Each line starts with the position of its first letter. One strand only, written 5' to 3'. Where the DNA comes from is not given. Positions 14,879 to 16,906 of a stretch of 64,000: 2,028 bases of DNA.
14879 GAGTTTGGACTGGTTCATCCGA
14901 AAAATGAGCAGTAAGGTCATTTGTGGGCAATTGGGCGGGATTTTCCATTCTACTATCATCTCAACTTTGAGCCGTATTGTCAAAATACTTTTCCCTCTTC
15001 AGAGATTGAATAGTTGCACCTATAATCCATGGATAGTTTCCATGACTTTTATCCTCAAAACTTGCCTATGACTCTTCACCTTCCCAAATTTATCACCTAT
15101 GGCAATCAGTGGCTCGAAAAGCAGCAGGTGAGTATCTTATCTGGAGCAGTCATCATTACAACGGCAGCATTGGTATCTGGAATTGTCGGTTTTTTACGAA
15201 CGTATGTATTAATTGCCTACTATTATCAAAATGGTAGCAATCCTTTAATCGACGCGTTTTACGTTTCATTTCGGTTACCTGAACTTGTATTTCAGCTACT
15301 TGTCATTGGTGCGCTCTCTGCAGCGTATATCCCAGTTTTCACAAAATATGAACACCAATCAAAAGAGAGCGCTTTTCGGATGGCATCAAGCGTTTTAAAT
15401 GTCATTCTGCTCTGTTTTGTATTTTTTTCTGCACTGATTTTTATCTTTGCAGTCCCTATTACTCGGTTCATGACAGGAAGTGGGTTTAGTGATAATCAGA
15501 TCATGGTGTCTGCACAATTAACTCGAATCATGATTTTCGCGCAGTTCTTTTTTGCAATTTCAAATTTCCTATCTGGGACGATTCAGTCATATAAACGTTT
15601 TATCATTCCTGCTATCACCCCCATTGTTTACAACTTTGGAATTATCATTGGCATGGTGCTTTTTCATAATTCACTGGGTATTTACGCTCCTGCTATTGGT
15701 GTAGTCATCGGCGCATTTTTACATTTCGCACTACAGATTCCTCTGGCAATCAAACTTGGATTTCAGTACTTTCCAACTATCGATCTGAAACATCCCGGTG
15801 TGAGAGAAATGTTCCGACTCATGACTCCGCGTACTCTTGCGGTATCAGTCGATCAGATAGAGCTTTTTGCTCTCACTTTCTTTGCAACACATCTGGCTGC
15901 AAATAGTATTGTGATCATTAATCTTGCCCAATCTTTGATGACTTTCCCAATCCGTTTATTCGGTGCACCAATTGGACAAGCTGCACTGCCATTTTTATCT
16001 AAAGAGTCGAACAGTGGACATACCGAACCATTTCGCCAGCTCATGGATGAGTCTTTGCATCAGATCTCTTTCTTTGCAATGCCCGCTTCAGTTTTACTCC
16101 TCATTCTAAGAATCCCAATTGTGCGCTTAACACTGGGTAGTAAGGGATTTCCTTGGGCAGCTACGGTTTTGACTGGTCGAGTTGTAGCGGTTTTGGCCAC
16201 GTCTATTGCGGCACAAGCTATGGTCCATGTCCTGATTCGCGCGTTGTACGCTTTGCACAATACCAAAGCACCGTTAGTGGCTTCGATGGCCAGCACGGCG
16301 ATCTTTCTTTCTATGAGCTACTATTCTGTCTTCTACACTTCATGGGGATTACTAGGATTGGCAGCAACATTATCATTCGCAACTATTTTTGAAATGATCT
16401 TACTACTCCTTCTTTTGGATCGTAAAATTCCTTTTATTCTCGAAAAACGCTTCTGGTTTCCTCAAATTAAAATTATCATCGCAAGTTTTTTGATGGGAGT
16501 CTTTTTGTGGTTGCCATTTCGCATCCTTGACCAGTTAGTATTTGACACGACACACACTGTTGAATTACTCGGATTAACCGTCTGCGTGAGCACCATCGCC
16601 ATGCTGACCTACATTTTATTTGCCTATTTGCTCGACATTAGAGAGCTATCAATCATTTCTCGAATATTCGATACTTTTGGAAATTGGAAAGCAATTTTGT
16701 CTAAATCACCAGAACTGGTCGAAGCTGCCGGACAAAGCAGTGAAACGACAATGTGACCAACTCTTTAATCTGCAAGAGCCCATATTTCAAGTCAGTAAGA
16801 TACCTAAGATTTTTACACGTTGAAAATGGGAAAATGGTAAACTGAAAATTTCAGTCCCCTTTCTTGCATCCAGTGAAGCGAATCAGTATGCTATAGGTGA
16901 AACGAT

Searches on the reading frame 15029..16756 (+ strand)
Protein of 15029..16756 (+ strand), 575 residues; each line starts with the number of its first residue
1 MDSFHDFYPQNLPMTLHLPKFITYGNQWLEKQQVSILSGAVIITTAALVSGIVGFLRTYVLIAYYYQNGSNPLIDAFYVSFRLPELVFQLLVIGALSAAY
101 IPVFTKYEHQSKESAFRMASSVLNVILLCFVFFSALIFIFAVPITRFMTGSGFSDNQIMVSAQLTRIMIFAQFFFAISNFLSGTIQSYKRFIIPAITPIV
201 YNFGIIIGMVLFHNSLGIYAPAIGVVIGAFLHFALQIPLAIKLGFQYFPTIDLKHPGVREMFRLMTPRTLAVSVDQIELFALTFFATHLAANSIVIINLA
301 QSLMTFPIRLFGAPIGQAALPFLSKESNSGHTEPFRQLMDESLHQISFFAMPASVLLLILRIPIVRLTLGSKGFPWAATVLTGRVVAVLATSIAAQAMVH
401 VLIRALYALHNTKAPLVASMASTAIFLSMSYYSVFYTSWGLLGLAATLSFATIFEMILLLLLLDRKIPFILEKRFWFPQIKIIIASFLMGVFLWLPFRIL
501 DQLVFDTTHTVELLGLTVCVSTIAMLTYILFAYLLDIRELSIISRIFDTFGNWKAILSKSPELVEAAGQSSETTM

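Call 7: search_protein_families(library=pfam, proteins=[window:15029-16756:+], max_evalue=0.001)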
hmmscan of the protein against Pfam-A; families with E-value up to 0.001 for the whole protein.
window:15029-16756:+ (575 aa): 2 families
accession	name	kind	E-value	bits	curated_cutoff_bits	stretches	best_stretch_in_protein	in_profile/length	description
PF03023.19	MurJ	-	9.1e-71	239.2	27.4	1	69-498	6-434/451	Lipid II flippase MurJ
PF01554.23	MatE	-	3.5e-06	27.3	24.9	2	91-200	44-150/161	MatE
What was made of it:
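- On Three-component glycosylation system: The only MOP-family protein is MurJ at 15029-16756 (call 7).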
